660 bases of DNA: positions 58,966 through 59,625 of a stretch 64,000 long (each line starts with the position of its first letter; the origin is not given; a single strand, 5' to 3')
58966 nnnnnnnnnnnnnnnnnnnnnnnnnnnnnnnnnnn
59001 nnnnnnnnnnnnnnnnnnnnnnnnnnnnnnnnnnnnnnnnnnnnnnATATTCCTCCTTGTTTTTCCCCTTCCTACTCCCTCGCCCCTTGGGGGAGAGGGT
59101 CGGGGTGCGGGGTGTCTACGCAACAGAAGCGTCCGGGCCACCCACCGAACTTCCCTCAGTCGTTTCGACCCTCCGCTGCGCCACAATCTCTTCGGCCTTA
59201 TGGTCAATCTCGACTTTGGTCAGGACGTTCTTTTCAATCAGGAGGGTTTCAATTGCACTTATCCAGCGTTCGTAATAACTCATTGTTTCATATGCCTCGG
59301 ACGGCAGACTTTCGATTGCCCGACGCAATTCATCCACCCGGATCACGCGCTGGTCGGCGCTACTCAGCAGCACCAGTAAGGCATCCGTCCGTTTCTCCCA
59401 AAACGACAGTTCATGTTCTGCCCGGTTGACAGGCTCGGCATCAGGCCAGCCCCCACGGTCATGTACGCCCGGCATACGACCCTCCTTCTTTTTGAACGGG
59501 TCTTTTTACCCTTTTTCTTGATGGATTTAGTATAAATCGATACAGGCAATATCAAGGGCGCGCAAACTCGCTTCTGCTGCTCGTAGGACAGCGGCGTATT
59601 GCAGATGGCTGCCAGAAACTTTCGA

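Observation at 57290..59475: Split-beta, three-polypeptide nitrile-hydratase / thiocyanate-hydrolase-type metalloenzyme locus with an SDR gene between the two beta halves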

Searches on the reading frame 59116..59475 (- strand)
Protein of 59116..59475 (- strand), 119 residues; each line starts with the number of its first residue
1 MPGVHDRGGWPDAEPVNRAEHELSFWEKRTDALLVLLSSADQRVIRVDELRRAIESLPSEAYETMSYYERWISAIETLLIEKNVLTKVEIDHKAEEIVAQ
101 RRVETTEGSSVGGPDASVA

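Call 3: search_protein_families(library=pfam, proteins=[window:59116-59475:-], max_evalue=0.01)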
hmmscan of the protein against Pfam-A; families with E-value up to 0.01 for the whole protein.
window:59116-59475:- (119 aa): 1 family
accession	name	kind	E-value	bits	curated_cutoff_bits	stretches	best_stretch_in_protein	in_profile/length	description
PF21006.2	NHase_beta_N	-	6.5e-19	68.6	21.5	1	1-101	1-102/115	Nitrile hydratase beta subunit, N-terminal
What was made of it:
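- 59116..59475 (-): betaN: N-terminal half of the NHase beta subunit (AnhD-like). Predicted also to act as the self-subunit-swapping/metal chaperone. PF21006, E 6.5e-19, profile positions 1-102 of 115 (call 3).
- Checked: betaN: 59116-59475, 119 aa, PF21006 NHase_beta_N, E 6.5e-19 (call 3).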

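Call 4: search_protein_families(library=ncbifam, proteins=[window:59116-59475:-], max_evalue=0.01)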
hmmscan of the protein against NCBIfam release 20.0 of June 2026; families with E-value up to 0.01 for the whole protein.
window:59116-59475:- (119 aa): 2 families
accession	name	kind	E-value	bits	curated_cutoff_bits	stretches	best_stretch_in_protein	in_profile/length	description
TIGR03888.1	nitrile_beta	equivalog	2e-15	57.3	152.2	1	1-100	1-101/226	nitrile hydratase subunit beta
TIGR03889.1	nitrile_acc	equivalog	0.0012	18.8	46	1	50-90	31-73/74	nitrile hydratase accessory protein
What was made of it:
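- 59116..59475 (-): TIGR03888 positions 1-101 of 226 (call 4).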

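Call 6: find_homologous_proteins(query=window:59116-59475:-, max_evalue=0.001)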
Query window:59116-59475:- (119 aa): 1114 proteins with E <= 0.001 among 1128 candidates; the best 120 are listed.
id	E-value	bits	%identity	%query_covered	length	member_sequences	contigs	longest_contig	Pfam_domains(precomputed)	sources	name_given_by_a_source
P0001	2.6e-58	213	94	90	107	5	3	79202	PF21006.3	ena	-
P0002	8.8e-56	205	91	90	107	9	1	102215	PF21006.3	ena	-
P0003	9.0e-55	202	87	92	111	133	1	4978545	PF21006.3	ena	-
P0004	4.8e-53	196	82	92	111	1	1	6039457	PF21006.3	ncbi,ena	-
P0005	1.8e-52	194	88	87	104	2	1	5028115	PF21006.3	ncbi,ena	-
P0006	5.3e-52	193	87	85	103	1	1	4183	PF21006.3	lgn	-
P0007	1.8e-51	191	87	87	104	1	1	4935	PF21006.3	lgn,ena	-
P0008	6.6e-51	189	83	89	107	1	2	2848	PF21006.3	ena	-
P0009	8.1e-51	189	82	90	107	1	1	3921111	PF21006.3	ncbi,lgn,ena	-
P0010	4.8e-50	187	83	87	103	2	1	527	PF21006.3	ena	-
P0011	2.3e-49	184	82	87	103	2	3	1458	PF21006.3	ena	-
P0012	1.6e-48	182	82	87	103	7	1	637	PF21006.3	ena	-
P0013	2.6e-48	181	83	87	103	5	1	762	PF21006.3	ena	-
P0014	8.7e-48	179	80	90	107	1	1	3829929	PF21006.3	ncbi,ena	-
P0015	8.7e-48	179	82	87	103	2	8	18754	PF21006.3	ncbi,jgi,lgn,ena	-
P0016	9.7e-47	176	81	87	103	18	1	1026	PF21006.3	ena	-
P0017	8.0e-46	173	79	87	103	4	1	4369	PF21006.3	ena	-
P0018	9.5e-46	173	80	87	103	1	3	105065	PF21006.3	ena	-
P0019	8.5e-44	167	83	81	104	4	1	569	PF21006.3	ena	-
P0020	1.3e-43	166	80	81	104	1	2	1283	PF21006.3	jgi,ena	jgi:hypothetical protein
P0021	3.3e-43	165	76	85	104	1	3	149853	PF21006.3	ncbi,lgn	-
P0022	3.6e-43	164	80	81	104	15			PF21006.3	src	-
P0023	3.7e-43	164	80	81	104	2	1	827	PF21006.3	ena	-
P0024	8.8e-43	163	77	82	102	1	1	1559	PF21006.3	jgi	-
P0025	1.2e-42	163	79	79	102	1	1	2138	PF21006.3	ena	-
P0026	1.9e-42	162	77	82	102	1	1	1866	PF21006.3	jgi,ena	-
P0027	2.2e-42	162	77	82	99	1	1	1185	PF21006.3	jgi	jgi:hypothetical protein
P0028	3.0e-42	162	73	86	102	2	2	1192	PF21006.3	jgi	jgi:hypothetical protein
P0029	4.1e-42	161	76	82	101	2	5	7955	PF21006.3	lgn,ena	-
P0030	4.1e-42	161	76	82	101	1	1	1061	PF21006.3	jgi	-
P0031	4.3e-42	161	77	82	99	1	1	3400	PF21006.3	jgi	jgi:hypothetical protein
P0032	5.8e-42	161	73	83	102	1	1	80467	PF21006.3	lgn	-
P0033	6.7e-42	160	75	83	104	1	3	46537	PF21006.3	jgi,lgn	jgi:hypothetical protein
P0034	6.9e-42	160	74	82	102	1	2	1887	PF21006.3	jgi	jgi:hypothetical protein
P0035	7.3e-42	160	76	82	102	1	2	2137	PF21006.3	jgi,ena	-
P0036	8.1e-42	160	76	84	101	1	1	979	PF21006.3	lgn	-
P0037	9.9e-42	160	78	81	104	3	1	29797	PF21006.3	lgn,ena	-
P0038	1.1e-41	160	73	82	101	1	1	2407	PF21006.3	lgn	-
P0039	1.1e-41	160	74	82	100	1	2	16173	PF21006.3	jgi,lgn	jgi:hypothetical protein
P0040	1.1e-41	160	74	82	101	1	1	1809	PF21006.3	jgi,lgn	jgi:hypothetical protein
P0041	1.4e-41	159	72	83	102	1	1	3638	PF21006.3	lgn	-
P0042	1.5e-41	159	75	82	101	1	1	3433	PF21006.3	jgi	jgi:nitrile hydratase subunit beta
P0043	1.9e-41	159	77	81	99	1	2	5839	PF21006.3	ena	-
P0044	3.0e-41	158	75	82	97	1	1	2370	PF21006.3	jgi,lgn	jgi:hypothetical protein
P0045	3.8e-41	158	72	83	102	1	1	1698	PF21006.3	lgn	-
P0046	4.2e-41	158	78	80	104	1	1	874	PF21006.3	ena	-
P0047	5.3e-41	158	74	84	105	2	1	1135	PF21006.3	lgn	-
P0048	5.6e-41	157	76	81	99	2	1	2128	PF21006.3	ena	-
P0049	6.5e-41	157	74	81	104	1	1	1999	PF21006.3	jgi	jgi:hypothetical protein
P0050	6.5e-41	157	74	82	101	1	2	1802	PF21006.3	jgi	jgi:hypothetical protein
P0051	6.7e-41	157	73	82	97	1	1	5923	PF21006.3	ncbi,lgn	-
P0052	6.8e-41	157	73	82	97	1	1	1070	PF21006.3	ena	-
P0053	7.4e-41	157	74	82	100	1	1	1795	PF21006.3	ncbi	-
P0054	7.6e-41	157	73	82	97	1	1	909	PF21006.3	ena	-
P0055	8.2e-41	157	77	81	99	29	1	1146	PF21006.3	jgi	-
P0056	8.7e-41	157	72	82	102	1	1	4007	PF21006.3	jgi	jgi:hypothetical protein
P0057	8.9e-41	157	74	82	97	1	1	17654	PF21006.3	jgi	jgi:hypothetical protein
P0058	1.1e-40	156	74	82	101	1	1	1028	PF21006.3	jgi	jgi:hypothetical protein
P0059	1.4e-40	156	74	82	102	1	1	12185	PF21006.3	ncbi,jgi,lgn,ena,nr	ncbi:MAG TPA: hypothetical protein VKK81_05885 [Candidatus Binatia bacterium]|nr:hypothetical protei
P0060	1.4e-40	156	72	85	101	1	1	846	PF21006.3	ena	-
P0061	1.6e-40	156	70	83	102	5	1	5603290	PF21006.3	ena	-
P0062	1.6e-40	156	75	82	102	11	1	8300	PF21006.3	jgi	jgi:hypothetical protein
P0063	1.7e-40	156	68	84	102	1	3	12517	PF21006.3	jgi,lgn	jgi:hypothetical protein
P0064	2.0e-40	156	75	81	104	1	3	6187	PF21006.3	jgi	jgi:hypothetical protein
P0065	2.0e-40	156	76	81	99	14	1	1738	PF21006.3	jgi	jgi:nitrile hydratase subunit beta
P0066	2.1e-40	156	68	84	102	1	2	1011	PF21006.3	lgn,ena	-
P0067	2.1e-40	156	73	82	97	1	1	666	PF21006.3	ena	-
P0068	2.3e-40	155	75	82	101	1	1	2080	PF21006.3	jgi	-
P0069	2.5e-40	155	73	82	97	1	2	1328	PF21006.3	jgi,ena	-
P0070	2.6e-40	155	74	82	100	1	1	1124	PF21006.3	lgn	-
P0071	2.7e-40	155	76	81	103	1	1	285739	PF21006.3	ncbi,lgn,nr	ncbi:MAG: nitrile hydratase subunit beta [Deltaproteobacteria bacterium]|nr:nitrile hydratase subuni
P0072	2.9e-40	155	71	82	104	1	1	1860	PF21006.3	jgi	jgi:hypothetical protein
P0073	3.1e-40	155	69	83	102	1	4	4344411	PF21006.3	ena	-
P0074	3.1e-40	155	69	83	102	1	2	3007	PF21006.3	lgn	-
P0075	4.0e-40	155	72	82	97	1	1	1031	PF21006.3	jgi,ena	-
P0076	4.3e-40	155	76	81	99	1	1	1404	PF21006.3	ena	-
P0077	5.1e-40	154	76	82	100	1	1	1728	PF21006.3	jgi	jgi:hypothetical protein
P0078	5.2e-40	154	71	82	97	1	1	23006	PF21006.3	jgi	jgi:hypothetical protein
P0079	6.7e-40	154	72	82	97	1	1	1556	PF21006.3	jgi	jgi:nitrile hydratase subunit beta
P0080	6.7e-40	154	69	83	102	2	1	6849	PF21006.3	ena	-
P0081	6.8e-40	154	73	82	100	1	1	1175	PF21006.3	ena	-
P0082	7.8e-40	154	74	83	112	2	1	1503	PF21006.3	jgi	jgi:hypothetical protein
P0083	9.0e-40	154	68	84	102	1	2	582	PF21006.3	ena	-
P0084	9.2e-40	154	68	83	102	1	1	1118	PF21006.3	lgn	-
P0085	9.4e-40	153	75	82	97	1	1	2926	PF21006.3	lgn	-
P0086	1.0e-39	153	73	84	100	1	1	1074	PF21006.3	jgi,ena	-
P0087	1.0e-39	153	71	82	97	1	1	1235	PF21006.3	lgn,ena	-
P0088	1.2e-39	153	76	81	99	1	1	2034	PF21006.3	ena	-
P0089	1.2e-39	153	72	83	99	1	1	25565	PF21006.3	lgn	-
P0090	1.3e-39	153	72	82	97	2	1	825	PF21006.3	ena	-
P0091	1.3e-39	153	69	85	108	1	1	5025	PF21006.3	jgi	jgi:hypothetical protein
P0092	1.3e-39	153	68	85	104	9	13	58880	PF21006.3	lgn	-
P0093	1.5e-39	153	69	86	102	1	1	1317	PF21006.3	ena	-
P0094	1.5e-39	153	72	82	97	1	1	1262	PF21006.3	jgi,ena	jgi:nitrile hydratase subunit beta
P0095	1.6e-39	153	71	82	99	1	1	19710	PF21006.3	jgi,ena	-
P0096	1.6e-39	153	72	82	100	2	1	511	PF21006.3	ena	-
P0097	1.7e-39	153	75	81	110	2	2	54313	PF21006.3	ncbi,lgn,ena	-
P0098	1.7e-39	153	71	82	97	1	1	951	PF21006.3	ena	-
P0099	1.7e-39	153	71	82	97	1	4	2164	PF21006.3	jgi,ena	-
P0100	2.0e-39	152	71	82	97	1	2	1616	PF21006.3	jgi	jgi:hypothetical protein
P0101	2.3e-39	152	68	84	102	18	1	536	PF21006.3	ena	-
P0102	2.4e-39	152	71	82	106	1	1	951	PF21006.3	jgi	-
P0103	2.5e-39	152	71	82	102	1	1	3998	PF21006.3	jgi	jgi:hypothetical protein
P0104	2.6e-39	152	73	81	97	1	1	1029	PF21006.3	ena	-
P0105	2.8e-39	152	70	84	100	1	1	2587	PF21006.3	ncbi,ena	-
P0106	2.8e-39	152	72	82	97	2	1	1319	PF21006.3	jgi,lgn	jgi:hypothetical protein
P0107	2.9e-39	152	74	82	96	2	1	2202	PF21006.3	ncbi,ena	-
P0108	3.0e-39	152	71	82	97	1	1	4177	PF21006.3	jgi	jgi:nitrile hydratase subunit beta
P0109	3.4e-39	152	71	83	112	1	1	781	PF21006.3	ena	-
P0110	3.4e-39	152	74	82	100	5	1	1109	PF21006.3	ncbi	-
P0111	3.5e-39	152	70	82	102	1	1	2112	PF21006.3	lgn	-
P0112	3.5e-39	152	71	82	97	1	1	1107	PF21006.3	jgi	jgi:nitrile hydratase subunit beta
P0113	3.7e-39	152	72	82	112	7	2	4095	PF21006.3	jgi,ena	-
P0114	3.8e-39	152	70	86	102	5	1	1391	PF21006.3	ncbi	-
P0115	4.7e-39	151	73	82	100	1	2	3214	PF21006.3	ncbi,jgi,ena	-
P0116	5.2e-39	151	74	81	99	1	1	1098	PF21006.3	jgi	jgi:nitrile hydratase subunit beta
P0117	5.2e-39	151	69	84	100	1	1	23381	PF21006.3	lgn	-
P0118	5.5e-39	151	71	82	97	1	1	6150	PF21006.3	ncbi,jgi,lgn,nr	ncbi:MAG TPA: hypothetical protein VGX03_34455 [Candidatus Binatia bacterium]|jgi:hypothetical prote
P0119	5.6e-39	151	71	82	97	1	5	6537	PF21006.3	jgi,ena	jgi:nitrile hydratase subunit beta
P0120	5.8e-39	151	70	82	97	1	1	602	PF21006.3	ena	-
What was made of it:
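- More than 1,100 standalone betaN clusters, with all of the top 120 being 96-112 aa (call 6).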

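Call 7: find_encoding_contigs(protein=P0004, flank=6000, max_places=3)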
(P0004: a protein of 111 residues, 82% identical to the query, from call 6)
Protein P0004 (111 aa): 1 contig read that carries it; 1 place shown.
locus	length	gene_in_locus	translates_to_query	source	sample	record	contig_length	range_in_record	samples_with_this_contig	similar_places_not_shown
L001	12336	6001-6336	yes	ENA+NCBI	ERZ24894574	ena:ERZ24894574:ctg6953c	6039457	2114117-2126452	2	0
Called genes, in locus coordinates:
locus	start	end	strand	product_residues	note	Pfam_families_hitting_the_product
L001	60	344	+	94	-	-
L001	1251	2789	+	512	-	-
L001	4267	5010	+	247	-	PF00691:OmpA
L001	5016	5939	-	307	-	PF00753:Lactamase_B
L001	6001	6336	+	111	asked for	PF21006:NHase_beta_N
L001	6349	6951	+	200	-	PF00106:adh_short, PF13561:adh_short_C2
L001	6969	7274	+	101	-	PF02211:NHase_beta_C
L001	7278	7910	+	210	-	PF02979:NHase_alpha, PF14407:Frankia_peptide (faint)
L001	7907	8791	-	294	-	PF00296:Bac_luciferase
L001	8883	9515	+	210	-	PF22285:DUF6962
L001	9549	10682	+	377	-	PF21088:MS_channel_1st, PF00924:MS_channel_2nd, PF21082:MS_channel_3rd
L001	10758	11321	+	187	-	-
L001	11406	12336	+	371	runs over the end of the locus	-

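Call 8: find_encoding_contigs(protein=P0071, flank=6000, max_places=3)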
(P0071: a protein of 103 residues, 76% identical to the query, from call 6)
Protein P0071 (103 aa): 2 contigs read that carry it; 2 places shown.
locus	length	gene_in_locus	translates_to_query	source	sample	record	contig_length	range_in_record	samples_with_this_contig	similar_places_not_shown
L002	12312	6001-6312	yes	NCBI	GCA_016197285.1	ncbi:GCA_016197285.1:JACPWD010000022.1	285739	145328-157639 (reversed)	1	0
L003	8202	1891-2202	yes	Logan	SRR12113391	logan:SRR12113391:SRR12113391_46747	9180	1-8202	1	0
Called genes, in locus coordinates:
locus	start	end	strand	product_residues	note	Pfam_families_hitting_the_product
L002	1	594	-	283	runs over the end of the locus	PF00753:Lactamase_B, PF23023:Anti-Pycsar_Apyc1 (faint)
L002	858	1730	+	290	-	PF00296:Bac_luciferase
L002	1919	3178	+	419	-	PF05977:MFS_3, PF07690:MFS_1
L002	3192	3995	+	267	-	PF00248:Aldo_ket_red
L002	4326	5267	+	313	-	PF00296:Bac_luciferase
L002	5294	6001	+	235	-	-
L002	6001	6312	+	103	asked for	PF21006:NHase_beta_N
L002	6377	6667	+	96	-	PF02211:NHase_beta_C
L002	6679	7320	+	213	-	PF02979:NHase_alpha, PF14407:Frankia_peptide (faint)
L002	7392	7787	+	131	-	PF01042:Ribonuc_L-PSP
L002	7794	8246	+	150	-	PF01575:MaoC_dehydratas, PF13452:FAS1_DH_region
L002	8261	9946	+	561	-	PF07969:Amidohydro_3, PF01979:Amidohydro_1 (weak)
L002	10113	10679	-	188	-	-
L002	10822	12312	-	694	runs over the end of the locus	PF13604:AAA_30 (faint), PF00580:UvrD-helicase, PF01443:Viral_helicase1 (faint), PF13245:AAA_19, PF13361:UvrD_C, PF13538:UvrD_C_2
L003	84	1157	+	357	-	PF00296:Bac_luciferase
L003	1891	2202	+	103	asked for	PF21006:NHase_beta_N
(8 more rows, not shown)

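Call 9: find_encoding_contigs(protein=P0061, flank=6000, max_places=3)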
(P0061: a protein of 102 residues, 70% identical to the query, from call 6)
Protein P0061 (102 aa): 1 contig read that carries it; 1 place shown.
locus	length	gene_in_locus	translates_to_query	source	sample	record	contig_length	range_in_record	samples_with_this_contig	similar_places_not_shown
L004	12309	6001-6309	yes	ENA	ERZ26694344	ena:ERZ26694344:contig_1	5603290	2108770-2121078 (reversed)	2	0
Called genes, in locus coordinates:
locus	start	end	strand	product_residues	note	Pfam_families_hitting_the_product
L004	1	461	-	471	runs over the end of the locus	PF06751:EutB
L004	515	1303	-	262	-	PF01180:DHO_dh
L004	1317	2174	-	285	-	PF00753:Lactamase_B, PF12706:Lactamase_B_2 (faint), PF23023:Anti-Pycsar_Apyc1 (weak)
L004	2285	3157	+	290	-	PF00296:Bac_luciferase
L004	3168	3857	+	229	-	PF00702:Hydrolase, PF12710:HAD (weak), PF13419:HAD_2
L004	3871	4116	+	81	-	-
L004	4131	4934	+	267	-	PF00248:Aldo_ket_red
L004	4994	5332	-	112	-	-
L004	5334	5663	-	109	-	-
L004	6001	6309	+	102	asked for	PF21006:NHase_beta_N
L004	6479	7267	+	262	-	PF00106:adh_short, PF13561:adh_short_C2, PF23441:SDR (weak)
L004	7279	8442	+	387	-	PF06441:EHN, PF00561:Abhydrolase_1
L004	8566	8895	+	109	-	PF02211:NHase_beta_C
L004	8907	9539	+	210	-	PF02979:NHase_alpha, PF14407:Frankia_peptide (faint)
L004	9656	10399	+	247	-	-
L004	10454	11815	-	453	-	PF01565:FAD_binding_4, PF02913:FAD-oxidase_C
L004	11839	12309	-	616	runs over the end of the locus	PF00009:GTP_EFTU, PF01926:MMR_HSR1 (weak), PF22042:EF-G_D2 (weak), PF03144:GTP_EFTU_D2 (weak), PF00679:EFG_C, PF21018:BipA_C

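Call 11: search_solved_structures(query=window:59116-59475:-, max_evalue=0.01, show_alignments=3)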
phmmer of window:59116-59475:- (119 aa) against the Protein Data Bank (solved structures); distinct sequences matched with E-value up to 0.01: 16.
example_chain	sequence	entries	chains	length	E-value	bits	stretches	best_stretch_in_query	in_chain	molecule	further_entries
3qxe_B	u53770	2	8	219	5.4e-10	43.1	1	1-90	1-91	Co-type Nitrile Hydratase beta subunit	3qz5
3qz9_B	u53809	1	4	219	5.4e-10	43.1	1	1-90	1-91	Co-type Nitrile Hydratase beta subunit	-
3qyh_B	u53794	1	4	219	1e-09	42.2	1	1-90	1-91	Co-type Nitrile Hydratase beta subunit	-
3qyg_B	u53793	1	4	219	1.4e-09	41.7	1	1-90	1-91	Co-type Nitrile Hydratase beta subunit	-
4fm4_B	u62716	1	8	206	4.1e-08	37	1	1-95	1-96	Nitrile hydratase beta subunit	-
4zgd_B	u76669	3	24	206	4.6e-08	36.8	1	1-94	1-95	Nitrile hydratase beta subunit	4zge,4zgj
2ahj_B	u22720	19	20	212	2.6e-06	31.2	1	26-95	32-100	NITRILE HYDRATASE | Nitrile hydratase subunit beta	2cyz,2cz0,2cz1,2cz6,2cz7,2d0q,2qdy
1ahj_B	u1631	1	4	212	2.7e-06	31.2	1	26-95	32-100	NITRILE HYDRATASE (SUBUNIT BETA)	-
3wvd_B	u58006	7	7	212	6.9e-06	29.8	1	26-95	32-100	Nitrile hydratase subunit beta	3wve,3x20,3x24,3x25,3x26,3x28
3a8m_B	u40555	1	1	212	9.6e-06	29.4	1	26-95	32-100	Nitrile hydratase subunit beta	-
7qom_B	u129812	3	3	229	5.4e-05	27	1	1-98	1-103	Nitrile hydratase subunit beta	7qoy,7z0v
2dpp_B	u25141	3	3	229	7e-05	26.6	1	1-98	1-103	Nitrile hydratase beta subunit | Nitrile hydratase subunit beta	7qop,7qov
1v29_B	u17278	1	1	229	7.1e-05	26.6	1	1-97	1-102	nitrile hydratase b chain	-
3hht_B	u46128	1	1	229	9.1e-05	26.2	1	1-96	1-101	Nitrile hydratase beta subunit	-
2dd4_B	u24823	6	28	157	0.0001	26.1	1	5-105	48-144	Thiocyanate hydrolase beta subunit | Thiocyanate hydrolase subunit beta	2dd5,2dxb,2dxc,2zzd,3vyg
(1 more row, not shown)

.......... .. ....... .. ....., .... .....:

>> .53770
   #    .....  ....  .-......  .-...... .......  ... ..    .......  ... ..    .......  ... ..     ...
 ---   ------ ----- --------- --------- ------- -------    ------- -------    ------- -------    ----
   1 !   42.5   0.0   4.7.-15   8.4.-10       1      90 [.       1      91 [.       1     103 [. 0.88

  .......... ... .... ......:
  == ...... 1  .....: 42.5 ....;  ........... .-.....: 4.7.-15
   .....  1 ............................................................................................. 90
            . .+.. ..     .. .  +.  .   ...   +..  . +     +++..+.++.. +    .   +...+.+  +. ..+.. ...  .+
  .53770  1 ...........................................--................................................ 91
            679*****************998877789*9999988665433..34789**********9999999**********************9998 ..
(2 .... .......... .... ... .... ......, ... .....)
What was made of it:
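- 59116..59475 (-): Aligns to residues 1-91 of PDB 3qxe_B (call 11).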

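Call 14: find_related_loci(query=A1, collection=genome_contigs, flank=10000)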
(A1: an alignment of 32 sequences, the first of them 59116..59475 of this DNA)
Query A1 (119 aa) in genome_contigs; peptide patterns used: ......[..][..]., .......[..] (x = any residue, [..] = any of these).
185 stretches matched a pattern; 166 encode a relative of the query (tblastn E <= 1e-3); the best 80 are kept; 80 distinct loci.
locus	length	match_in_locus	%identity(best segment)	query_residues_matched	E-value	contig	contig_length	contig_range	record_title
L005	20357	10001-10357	86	1-119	1e-65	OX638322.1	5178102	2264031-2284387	MAG: Candidatus Binatia bacterium isolate fc306077-a6e0-4751-8727-9b45b52cfb09 genome assembly, chromosome: 1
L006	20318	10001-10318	95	1-106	2e-63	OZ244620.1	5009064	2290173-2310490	MAG: uncultured Candidatus Binatia bacterium isolate a6e05b1d-2203-4d92-b789-b8e4a46226c9 genome assembly, chromosome: 1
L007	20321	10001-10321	90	1-107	2e-61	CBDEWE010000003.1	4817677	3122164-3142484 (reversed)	MAG: uncultured Candidatus Binatia bacterium isolate a8241130-b51f-4fa7-9d5c-c617c4ae5504 genome assembly, contig: conti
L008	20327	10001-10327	87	1-109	6e-61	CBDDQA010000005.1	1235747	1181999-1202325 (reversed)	MAG: uncultured Candidatus Binatia bacterium isolate 6ae7d3f7-6f3a-412e-99ff-c928d72fc6b4 genome assembly, contig: conti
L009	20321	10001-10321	88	1-107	2e-60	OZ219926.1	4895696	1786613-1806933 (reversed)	MAG: Thermodesulfobacteriota bacterium isolate 21442c6b-cc68-4f82-8039-a5361455a999 genome assembly, chromosome: 3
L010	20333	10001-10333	86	1-111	1e-60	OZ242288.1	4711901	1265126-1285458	MAG: uncultured Candidatus Binatia bacterium isolate 92a940bf-e797-4da1-8ec4-eab1d584ba41 genome assembly, chromosome: 1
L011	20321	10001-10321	87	1-107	3e-60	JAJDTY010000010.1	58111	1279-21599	MAG: Candidatus Binatia bacterium isolate jk18x1bzbins.55 k141_3432, whole genome shotgun sequence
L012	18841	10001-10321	88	1-107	8e-60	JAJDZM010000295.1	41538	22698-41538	MAG: Candidatus Binatia bacterium isolate jk18x40bins.50 k141_2791800, whole genome shotgun sequence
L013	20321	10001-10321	87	1-107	1e-59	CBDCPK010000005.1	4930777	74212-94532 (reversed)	MAG: uncultured Candidatus Binatia bacterium isolate e85f1b99-d511-4c74-aca6-82eb56c94599 genome assembly, contig: chrom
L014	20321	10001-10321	87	1-107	3e-59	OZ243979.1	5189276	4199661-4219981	MAG: uncultured Candidatus Binatia bacterium isolate 1ea5a42d-c5b0-4d9d-a207-f079449ea76f genome assembly, chromosome: 1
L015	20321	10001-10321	86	1-107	4e-59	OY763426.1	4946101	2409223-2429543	MAG: Candidatus Binatia bacterium isolate bff738c7-9683-4f94-b287-c2cb1e0b670a genome assembly, chromosome: 1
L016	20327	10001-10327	82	1-109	2e-58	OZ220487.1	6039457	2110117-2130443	MAG: uncultured Candidatus Binatia bacterium isolate d2d8104a-f810-4fb4-bb0c-dc82b69497ba genome assembly, chromosome: 1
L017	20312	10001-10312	89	1-104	5e-58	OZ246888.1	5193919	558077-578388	MAG: Candidatus Binatia bacterium isolate 6b508bb3-31ce-4f4f-8d88-ad7b0e8f6706 genome assembly, chromosome: 1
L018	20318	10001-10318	86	1-106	3e-58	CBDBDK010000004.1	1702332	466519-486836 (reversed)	MAG: uncultured Candidatus Binatia bacterium isolate 2c216906-a703-41c5-82d5-ef5894461506 genome assembly, contig: conti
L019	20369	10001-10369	73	1-119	4e-57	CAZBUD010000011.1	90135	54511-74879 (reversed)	MAG TPA_asm: uncultured Enterobacteriaceae bacterium isolate SRP092902_co1_597 genome assembly, contig: NODE_167_length_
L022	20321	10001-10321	82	1-107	3e-56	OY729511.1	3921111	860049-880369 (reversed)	MAG: Candidatus Binatia bacterium isolate 9e32f69c-91e7-4ea3-9a30-d9bf58b5a9ec genome assembly, chromosome: 1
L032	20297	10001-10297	69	1-99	9e-45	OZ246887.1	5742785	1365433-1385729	MAG: Candidatus Binatia bacterium isolate b8ec8574-1247-4dd4-b016-8701380be1a0 genome assembly, chromosome: 1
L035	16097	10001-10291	70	1-97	4e-43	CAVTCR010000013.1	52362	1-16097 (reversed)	MAG: uncultured delta proteobacterium isolate MFD00962.bin.2.146 genome assembly, contig: contig_113273, whole genome sh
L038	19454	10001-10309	59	1-103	1e-39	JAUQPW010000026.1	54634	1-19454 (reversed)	MAG: bacterium isolate JZ-2.bins.100.201901 NODE_1020_length_54634_cov_1.507348, whole genome shotgun sequence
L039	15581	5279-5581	61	1-101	4e-39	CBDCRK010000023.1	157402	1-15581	MAG: uncultured Candidatus Binatia bacterium isolate c14ce093-c1b4-4a9f-a633-4da5294aefe4 genome assembly, contig: conti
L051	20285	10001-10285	57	5-100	4e-31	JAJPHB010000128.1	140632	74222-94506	MAG: Alphaproteobacteria bacterium isolate Centralia_MAG_132 k107_30760123, whole genome shotgun sequence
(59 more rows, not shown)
